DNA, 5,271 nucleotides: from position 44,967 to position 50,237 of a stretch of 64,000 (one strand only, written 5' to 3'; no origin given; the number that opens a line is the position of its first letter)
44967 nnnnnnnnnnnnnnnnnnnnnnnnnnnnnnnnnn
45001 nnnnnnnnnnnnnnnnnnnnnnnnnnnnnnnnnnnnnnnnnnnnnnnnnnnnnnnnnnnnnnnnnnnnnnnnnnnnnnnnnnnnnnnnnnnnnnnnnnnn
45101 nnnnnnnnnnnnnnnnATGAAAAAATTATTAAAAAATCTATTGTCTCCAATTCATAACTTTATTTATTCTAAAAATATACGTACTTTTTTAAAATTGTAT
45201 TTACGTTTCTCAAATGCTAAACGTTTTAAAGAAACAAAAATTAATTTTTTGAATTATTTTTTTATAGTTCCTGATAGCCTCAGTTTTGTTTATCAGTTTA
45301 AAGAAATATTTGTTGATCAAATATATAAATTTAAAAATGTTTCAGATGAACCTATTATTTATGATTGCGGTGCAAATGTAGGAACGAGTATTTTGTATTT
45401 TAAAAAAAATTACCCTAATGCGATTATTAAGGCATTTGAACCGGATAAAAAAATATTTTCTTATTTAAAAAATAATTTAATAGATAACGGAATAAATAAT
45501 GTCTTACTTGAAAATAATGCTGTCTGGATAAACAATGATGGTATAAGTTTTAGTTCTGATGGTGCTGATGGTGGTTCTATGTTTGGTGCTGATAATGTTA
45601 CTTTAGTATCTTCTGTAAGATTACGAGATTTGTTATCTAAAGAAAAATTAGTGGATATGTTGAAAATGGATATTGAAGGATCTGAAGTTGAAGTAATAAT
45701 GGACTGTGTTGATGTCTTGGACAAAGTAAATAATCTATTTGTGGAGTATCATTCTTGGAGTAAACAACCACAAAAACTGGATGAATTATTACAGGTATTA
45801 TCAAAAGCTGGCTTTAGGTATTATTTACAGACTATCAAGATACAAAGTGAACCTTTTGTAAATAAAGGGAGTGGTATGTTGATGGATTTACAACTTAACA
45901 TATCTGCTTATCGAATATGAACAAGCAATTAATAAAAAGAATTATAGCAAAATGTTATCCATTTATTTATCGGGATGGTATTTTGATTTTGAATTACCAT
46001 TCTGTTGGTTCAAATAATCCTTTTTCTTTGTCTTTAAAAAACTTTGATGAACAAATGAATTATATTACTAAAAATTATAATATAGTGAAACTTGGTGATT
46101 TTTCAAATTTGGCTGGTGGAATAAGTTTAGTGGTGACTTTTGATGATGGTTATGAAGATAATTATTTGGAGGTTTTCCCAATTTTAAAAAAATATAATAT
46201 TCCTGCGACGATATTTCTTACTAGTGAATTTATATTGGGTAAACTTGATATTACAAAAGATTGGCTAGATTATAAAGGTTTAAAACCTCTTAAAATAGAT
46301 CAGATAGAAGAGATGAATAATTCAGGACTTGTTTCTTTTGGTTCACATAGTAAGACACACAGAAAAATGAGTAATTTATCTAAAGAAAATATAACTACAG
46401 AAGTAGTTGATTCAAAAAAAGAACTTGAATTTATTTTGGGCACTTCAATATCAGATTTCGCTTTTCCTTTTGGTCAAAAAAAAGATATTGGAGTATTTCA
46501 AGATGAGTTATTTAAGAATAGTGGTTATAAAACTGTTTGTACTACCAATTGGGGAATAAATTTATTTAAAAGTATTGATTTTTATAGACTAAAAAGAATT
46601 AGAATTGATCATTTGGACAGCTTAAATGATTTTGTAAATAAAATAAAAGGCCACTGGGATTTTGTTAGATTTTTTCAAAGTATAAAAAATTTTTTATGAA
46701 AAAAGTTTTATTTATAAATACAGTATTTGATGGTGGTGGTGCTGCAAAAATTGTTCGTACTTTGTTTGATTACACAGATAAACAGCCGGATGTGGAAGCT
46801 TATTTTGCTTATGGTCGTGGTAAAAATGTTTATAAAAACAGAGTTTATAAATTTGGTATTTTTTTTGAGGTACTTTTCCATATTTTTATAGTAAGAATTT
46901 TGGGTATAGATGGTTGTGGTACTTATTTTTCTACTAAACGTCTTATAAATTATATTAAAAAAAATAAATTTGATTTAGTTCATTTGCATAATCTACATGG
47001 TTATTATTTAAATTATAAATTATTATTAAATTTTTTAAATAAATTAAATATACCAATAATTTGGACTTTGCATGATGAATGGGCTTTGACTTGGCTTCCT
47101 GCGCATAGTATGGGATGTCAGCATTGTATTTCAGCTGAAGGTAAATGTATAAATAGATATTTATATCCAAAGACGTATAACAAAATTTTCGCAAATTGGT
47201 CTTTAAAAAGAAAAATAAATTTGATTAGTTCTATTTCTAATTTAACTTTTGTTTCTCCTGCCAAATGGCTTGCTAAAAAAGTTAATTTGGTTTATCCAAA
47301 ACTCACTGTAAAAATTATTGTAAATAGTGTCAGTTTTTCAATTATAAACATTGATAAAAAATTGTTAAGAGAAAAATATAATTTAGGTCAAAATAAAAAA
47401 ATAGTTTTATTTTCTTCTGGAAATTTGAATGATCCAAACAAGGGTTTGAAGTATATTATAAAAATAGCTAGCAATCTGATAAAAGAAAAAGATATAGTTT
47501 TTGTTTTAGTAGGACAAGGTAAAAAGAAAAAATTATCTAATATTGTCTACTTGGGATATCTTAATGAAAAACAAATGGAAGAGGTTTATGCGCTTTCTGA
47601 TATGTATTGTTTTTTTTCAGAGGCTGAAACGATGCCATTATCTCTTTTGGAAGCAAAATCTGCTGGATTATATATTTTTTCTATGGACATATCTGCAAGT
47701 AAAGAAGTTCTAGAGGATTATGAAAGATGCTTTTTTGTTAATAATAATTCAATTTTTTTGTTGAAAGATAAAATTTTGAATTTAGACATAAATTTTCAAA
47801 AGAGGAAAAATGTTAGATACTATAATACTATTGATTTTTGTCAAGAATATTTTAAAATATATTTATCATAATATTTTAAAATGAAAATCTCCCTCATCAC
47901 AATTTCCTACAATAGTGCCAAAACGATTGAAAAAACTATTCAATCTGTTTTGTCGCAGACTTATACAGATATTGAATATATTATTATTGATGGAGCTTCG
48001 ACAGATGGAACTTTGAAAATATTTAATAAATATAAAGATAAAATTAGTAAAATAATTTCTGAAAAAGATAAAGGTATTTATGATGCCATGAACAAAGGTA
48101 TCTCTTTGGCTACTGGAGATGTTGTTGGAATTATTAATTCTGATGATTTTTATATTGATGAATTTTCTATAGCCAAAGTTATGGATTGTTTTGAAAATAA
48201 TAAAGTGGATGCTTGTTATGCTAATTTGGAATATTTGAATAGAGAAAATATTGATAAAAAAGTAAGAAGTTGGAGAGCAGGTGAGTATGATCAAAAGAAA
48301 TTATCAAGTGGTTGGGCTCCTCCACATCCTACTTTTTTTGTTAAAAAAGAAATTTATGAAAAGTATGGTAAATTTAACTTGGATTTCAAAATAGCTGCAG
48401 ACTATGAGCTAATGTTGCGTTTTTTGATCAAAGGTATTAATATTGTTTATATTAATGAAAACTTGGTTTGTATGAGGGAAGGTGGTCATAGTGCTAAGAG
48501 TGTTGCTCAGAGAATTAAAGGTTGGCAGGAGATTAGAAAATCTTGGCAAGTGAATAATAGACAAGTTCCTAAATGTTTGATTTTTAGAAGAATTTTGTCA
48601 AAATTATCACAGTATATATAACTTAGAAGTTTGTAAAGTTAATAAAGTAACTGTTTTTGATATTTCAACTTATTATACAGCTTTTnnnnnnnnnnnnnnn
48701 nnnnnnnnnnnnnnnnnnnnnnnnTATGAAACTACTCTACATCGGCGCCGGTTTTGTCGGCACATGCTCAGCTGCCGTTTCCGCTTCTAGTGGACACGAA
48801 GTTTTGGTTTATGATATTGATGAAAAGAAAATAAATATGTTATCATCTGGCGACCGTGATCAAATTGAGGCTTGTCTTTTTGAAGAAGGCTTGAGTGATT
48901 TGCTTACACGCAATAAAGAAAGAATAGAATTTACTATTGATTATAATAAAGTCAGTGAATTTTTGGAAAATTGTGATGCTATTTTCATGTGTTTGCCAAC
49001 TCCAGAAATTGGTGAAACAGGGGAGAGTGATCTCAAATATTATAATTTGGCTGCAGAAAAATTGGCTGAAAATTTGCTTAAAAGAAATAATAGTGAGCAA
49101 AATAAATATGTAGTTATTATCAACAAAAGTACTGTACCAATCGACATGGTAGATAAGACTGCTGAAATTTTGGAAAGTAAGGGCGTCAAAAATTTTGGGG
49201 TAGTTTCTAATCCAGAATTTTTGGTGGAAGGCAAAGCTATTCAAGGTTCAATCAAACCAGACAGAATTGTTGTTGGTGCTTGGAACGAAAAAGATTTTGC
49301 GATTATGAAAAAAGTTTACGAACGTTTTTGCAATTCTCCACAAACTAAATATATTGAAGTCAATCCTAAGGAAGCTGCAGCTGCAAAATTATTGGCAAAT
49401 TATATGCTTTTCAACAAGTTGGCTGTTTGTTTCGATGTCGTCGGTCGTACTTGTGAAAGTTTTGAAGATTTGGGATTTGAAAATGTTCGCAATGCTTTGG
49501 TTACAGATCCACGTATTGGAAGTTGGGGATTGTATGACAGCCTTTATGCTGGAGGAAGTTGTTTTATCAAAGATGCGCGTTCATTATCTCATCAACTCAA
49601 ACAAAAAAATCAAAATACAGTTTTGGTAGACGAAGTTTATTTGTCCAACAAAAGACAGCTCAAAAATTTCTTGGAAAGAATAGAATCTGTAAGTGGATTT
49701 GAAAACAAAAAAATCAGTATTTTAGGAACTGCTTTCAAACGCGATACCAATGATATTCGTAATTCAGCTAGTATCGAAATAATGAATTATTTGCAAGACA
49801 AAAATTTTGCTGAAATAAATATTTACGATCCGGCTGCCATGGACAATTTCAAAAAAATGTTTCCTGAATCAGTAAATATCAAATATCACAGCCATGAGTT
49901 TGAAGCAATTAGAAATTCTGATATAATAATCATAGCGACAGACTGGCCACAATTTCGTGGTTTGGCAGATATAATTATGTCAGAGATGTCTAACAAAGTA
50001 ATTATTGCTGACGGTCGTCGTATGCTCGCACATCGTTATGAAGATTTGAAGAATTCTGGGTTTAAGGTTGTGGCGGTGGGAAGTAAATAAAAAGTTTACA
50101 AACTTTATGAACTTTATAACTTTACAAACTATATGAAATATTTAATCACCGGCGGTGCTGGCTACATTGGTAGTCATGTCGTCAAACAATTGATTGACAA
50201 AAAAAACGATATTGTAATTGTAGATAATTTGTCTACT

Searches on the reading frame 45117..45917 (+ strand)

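Call 8: search_protein_families(library=ncbifam, proteins=[window:45117-45917:+], max_evalue=0.00001)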
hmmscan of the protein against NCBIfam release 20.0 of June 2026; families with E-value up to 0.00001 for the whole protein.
window:45117-45917:+ (267 aa): 1 family
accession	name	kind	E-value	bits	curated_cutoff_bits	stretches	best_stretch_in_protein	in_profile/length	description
TIGR01444.1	fkbM_fam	subfamily_domain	1.5e-23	83.8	37.7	1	81-212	2-143/143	FkbM family methyltransferase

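Call 44: search_protein_families(library=pfam, proteins=[window:45117-45917:+], max_evalue=0.00001)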
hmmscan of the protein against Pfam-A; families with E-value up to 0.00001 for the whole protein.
window:45117-45917:+ (267 aa): 1 family
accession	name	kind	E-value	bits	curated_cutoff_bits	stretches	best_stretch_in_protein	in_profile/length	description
PF05050.19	Methyltransf_21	-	1.1e-15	58.7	22.7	1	83-235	1-173/173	Methyltransferase FkbM domain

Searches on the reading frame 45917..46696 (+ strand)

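Call 8: search_protein_families(library=ncbifam, proteins=[window:45917-46696:+], max_evalue=0.00001)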
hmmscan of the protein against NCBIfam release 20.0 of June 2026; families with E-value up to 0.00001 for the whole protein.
window:45917-46696:+ (260 aa): 7 families
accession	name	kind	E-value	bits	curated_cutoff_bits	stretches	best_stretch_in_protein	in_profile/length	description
TIGR03938.2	deacetyl_PgaB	equivalog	2.8e-19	68.8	321.9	1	22-147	3-144/621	poly-beta-1,6-N-acetyl-D-glucosamine N-deacetylase PgaB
TIGR03933.1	PIA_icaB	equivalog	2.3e-11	43.7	248.35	1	70-245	73-243/245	intercellular adhesin biosynthesis polysaccharide N-deacetylase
TIGR02884.1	spore_pdaA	equivalog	2.5e-10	40.4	298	1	44-184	16-135/224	delta-lactam-biosynthetic de-N-acetylase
NF011177.0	PRK14582.1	equivalog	1.4e-09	36.8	923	1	20-147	47-187/671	poly-beta-1,6-N-acetyl-D-glucosamine N-deacetylase PgaB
NF011176.0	PRK14581.1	equivalog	1.5e-09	36.6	1091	1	44-197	75-236/673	poly-beta-1,6-N-acetyl-D-glucosamine N-deacetylase PgaB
TIGR02764.1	spore_ybaN_pdaB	equivalog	1.7e-09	37.7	237.4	1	72-207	9-124/191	polysaccharide deacetylase family sporulation protein PdaB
TIGR02873.1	spore_ylxY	hypoth_equivalog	7e-07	28.7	391.5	0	80-193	96-192/268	probable sporulation protein, polysaccharide deacetylase family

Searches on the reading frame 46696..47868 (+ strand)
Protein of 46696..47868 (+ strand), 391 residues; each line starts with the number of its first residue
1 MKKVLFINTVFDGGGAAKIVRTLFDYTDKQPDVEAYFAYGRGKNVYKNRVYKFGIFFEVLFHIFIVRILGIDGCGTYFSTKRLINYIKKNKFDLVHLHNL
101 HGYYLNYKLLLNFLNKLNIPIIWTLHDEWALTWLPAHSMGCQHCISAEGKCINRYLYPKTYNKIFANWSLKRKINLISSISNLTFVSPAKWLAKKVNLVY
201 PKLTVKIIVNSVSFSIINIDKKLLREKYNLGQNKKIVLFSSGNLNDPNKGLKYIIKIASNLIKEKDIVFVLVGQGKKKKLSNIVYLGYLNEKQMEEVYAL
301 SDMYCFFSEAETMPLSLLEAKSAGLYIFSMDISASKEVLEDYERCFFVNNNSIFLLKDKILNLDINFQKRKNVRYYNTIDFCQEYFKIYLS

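Call 8: search_protein_families(library=ncbifam, proteins=[window:46696-47868:+], max_evalue=0.00001)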
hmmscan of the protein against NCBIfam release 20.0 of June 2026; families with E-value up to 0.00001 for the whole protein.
window:46696-47868:+ (391 aa): 8 families
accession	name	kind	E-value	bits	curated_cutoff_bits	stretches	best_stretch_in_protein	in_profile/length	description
TIGR04015.1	WcaC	equivalog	1.4e-19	70.6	784.85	1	4-350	3-356/405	colanic acid biosynthesis glycosyltransferase WcaC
NF053513.1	Gtran_IagA_BgsA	equivalog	1.3e-10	40.8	460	1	212-357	139-292/333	LTA glycolipid anchor biosynthesis glycosyltransferase, IagA/BgsA family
NF047684.1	TeichurnBiosyTuaC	equivalog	3.4e-10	39.4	550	1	205-371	190-359/391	teichuronic acid biosynthesis protein TuaC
TIGR03999.1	thiol_BshA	equivalog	5.7e-10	38.6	273.7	1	192-389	156-370/375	N-acetyl-alpha-D-glucosaminyl L-malate synthase BshA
NF007640.0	PRK10307.1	subfamily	1.2e-09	37.6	276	1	213-279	207-272/411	WcaI family glycosyltransferase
TIGR04157.1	glyco_rSAM_CFB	subfamily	1.3e-08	34.3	400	1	83-342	83-342/406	TIGR04157 family glycosyltransferase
NF038255.1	exopoly_VpsD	equivalog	8.2e-07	28.2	300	1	281-366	263-350/381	VpsD family glycosyltransferase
TIGR04007.1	wcaI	equivalog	1.2e-06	27.4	800.45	1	218-284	215-279/407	colanic acid biosynthesis glycosyltransferase WcaI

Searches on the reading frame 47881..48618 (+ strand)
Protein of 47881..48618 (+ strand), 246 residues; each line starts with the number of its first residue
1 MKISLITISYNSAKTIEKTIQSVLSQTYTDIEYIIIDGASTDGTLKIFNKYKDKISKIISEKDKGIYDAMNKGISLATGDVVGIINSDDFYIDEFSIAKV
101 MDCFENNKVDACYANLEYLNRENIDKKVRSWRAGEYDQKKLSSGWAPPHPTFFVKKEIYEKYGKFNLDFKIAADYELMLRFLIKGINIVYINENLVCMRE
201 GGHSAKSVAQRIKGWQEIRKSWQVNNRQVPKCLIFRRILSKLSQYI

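Call 8: search_protein_families(library=ncbifam, proteins=[window:47881-48618:+], max_evalue=0.00001)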
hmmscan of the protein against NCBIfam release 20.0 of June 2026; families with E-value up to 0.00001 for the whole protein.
window:47881-48618:+ (246 aa): 14 families
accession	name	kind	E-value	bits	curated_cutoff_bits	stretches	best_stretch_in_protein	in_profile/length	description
TIGR04009.1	wcaE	equivalog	1.9e-23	83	369.2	1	1-205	1-202/248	colanic acid biosynthesis glycosyltransferase WcaE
NF047683.1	TeichurnBiosyTuaG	equivalog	1e-22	81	400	1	2-231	7-230/252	teichuronic acid biosynthesis protein TuaG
NF053739.1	GlytfEpsEBac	equivalog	1.8e-19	69.8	450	1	2-202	2-206/265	glycosyltransferase EpsE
NF007482.0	PRK10073.1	equivalog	4.6e-17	62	423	1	2-123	7-129/334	glycosyltransferase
TIGR04283.1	glyco_like_mftF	equivalog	5.6e-14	52.2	182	1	3-195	1-182/221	TIGR04283 family arsenosugar biosynthesis glycosyltransferase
TIGR03937.1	PgaC_IcaA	equivalog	6.6e-14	51.7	422.3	1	2-123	46-170/407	poly-beta-1,6-N-acetyl-D-glucosamine synthase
NF041394.1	GtaseAglG_Halo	equivalog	1.1e-11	44.6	440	1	1-108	1-111/304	glucosyl-dolichyl phosphate glucuronosyltransferase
NF041875.1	EPS_EpsD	equivalog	1.6e-10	40.9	370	1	4-197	2-205/325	exopolysaccharide biosynthesis glycosyltransferase EpsD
TIGR03111.1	glyc2_xrt_Gpos1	hypoth_equivalog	1.3e-09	37.4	363.95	1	2-127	50-179/439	TIGR03111 family XrtG-associated glycosyltransferase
NF050050.1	ProtGlycPglI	equivalog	1.9e-08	34.1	500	1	2-101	3-105/306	GalNAc(5)-diNAcBac-PP-undecaprenol beta-1,3-glucosyltransferase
NF038302.1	EPS_HpsE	equivalog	4.3e-08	32.5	300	1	3-101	3-108/307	hormogonium polysaccharide biosynthesis glycosyltransferase HpsE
TIGR04182.1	glyco_TIGR04182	equivalog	1.7e-06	27.7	325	1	8-94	7-88/293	S-layer glycoprotein N-glycosyltransferase AglJ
NF038299.1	EPS_HpsN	equivalog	2.4e-06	26.8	425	1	2-112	2-115/317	hormogonium polysaccharide biosynthesis glycosyltransferase HpsN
NF007453.0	PRK10018.1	equivalog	5.6e-06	26.2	382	0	3-93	8-101/280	colanic acid biosynthesis glycosyltransferase WcaA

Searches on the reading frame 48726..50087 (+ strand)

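Call 9: search_protein_families(library=pfam, proteins=[window:48726-50087:+], max_evalue=0.001)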
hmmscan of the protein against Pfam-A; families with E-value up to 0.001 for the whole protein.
window:48726-50087:+ (454 aa): 5 families
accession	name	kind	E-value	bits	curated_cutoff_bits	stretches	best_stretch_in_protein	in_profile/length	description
PF03721.20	UDPG_MGDP_dh_N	-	1.9e-41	142.2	27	1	1-196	1-186/187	UDP-glucose/GDP-mannose dehydrogenase family, NAD binding domain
PF03720.21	UDPG_MGDP_dh_C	-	6.2e-25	88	30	1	332-434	2-101/103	UDP-glucose/GDP-mannose dehydrogenase family, UDP binding domain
PF00984.24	UDPG_MGDP_dh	-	4.8e-11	43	25.4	1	216-309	2-93/94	UDP-glucose/GDP-mannose dehydrogenase family, central domain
PF02737.24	3HCDH_N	-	6.2e-05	23.4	22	1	6-77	5-77/180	3-hydroxyacyl-CoA dehydrogenase, NAD binding domain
PF03807.23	F420_oxidored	-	0.00018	22.4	21.6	0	383-427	44-89/94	NADP oxidoreductase coenzyme F420-dependent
